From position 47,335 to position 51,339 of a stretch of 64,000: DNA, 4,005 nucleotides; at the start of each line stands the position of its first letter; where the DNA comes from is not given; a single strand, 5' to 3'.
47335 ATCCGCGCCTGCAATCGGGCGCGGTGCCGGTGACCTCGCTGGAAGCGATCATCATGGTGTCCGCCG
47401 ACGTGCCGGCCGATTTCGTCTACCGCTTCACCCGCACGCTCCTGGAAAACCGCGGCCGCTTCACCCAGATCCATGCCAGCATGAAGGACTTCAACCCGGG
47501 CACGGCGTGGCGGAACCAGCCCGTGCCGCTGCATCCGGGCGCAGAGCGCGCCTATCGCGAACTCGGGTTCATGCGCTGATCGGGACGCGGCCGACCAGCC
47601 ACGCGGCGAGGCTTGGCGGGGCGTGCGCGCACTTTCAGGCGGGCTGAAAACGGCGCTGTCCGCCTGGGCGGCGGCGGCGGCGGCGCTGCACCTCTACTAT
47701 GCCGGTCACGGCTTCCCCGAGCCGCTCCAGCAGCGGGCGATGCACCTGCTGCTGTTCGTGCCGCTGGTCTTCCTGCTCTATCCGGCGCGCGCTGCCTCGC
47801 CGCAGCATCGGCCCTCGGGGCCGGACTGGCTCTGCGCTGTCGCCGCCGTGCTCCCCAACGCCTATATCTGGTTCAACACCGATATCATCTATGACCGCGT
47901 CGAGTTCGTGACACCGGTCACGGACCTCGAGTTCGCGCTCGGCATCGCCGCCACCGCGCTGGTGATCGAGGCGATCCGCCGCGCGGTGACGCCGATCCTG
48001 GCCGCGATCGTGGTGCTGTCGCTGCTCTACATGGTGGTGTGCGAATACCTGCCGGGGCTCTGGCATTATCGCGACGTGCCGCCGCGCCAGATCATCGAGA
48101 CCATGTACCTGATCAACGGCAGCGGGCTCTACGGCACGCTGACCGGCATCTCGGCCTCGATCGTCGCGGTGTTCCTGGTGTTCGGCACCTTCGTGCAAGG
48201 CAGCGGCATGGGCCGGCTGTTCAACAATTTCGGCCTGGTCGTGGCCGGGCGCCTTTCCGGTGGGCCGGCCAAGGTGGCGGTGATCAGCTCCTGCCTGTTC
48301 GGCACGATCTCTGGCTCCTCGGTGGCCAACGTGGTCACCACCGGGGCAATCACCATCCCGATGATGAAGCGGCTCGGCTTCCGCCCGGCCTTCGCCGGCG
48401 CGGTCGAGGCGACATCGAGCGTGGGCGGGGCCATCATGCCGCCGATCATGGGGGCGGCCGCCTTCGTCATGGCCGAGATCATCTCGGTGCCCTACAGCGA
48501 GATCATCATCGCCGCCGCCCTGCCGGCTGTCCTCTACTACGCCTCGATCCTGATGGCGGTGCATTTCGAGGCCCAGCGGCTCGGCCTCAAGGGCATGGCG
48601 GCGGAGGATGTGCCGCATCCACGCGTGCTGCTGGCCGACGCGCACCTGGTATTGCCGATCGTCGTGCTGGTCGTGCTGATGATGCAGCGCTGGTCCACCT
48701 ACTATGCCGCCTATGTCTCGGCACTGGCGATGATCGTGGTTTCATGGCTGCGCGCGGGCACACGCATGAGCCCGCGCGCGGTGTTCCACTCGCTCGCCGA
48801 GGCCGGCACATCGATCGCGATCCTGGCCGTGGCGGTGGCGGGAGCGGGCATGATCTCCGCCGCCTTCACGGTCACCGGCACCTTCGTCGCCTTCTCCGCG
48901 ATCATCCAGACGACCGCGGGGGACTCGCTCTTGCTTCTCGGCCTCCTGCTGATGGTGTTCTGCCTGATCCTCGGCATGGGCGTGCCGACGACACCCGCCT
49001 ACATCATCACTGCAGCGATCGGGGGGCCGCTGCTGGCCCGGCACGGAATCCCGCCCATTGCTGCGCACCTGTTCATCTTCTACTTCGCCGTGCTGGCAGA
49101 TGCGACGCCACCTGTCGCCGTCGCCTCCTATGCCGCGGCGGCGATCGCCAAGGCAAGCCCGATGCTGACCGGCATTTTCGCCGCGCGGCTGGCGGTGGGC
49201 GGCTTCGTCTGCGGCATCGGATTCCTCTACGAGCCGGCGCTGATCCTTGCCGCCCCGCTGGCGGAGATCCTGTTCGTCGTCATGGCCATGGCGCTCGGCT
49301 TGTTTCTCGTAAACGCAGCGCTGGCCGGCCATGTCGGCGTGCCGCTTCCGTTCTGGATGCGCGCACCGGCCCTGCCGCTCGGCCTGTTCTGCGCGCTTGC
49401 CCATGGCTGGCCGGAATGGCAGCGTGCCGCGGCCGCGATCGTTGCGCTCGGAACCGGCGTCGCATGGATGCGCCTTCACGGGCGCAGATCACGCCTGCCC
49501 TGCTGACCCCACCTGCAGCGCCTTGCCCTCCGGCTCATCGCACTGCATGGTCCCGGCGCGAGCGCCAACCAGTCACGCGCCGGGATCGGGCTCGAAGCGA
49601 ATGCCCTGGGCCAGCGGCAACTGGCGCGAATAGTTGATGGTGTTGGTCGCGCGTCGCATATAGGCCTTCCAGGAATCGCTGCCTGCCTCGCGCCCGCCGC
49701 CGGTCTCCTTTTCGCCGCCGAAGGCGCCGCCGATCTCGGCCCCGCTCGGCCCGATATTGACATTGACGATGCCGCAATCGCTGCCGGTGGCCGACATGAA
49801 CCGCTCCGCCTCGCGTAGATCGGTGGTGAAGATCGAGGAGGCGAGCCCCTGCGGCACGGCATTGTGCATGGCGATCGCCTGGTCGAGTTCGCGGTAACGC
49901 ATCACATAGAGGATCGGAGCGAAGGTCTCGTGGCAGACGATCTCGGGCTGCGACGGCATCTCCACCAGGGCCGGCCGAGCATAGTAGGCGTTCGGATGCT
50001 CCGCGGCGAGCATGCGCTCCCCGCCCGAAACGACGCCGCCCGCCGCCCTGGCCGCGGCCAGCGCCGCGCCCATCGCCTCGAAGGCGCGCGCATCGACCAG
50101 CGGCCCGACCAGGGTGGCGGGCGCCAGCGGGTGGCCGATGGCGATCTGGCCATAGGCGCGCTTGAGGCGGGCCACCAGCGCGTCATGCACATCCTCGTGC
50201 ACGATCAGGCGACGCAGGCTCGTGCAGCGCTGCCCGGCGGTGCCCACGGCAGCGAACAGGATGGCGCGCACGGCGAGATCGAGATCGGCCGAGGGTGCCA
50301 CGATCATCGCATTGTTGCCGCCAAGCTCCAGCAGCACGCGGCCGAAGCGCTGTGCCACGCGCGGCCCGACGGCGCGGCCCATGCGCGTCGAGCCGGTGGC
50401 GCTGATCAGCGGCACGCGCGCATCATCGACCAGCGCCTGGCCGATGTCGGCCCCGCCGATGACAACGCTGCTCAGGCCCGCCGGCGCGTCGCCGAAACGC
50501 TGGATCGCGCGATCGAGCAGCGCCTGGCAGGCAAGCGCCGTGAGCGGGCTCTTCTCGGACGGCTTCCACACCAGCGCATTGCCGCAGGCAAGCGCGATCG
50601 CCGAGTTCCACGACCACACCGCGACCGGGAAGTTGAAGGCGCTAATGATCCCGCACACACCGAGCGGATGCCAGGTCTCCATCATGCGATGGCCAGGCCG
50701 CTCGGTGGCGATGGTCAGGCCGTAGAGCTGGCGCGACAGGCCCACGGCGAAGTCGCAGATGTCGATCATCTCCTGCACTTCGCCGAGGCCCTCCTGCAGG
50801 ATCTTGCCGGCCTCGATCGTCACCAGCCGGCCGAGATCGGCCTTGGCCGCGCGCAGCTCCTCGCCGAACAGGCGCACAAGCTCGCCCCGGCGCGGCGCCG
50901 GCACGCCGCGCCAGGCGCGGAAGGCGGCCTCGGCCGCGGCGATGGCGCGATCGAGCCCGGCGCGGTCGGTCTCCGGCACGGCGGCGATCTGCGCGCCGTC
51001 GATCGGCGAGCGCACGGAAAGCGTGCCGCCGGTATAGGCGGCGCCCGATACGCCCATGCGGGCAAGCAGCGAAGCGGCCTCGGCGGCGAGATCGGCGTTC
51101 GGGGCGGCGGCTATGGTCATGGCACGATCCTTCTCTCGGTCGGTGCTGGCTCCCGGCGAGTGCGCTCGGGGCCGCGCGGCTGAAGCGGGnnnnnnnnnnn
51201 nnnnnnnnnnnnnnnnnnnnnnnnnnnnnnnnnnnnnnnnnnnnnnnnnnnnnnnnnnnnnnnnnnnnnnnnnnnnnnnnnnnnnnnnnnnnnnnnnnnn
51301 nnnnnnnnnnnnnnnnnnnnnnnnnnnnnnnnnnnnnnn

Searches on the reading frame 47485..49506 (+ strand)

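Call 71: search_protein_families(library=pfam, proteins=[window:47485-49506:+], max_evalue=0.00001)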
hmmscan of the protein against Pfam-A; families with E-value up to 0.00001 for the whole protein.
window:47485-49506:+ (673 aa): 1 family
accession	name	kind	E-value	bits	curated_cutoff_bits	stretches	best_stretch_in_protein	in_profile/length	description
PF06808.19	DctM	-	3.3e-83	280.3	23.8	1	157-565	3-392/413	Tripartite ATP-independent periplasmic transporter, DctM component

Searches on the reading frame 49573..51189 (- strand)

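Call 71: search_protein_families(library=pfam, proteins=[window:49573-51189:-], max_evalue=0.00001)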
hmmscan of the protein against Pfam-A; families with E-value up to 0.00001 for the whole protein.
window:49573-51189:- (538 aa): 1 family
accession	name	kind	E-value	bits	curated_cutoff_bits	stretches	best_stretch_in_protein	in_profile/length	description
PF00171.27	Aldedh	-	8.8e-132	440.3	23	1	55-513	7-458/461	Aldehyde dehydrogenase family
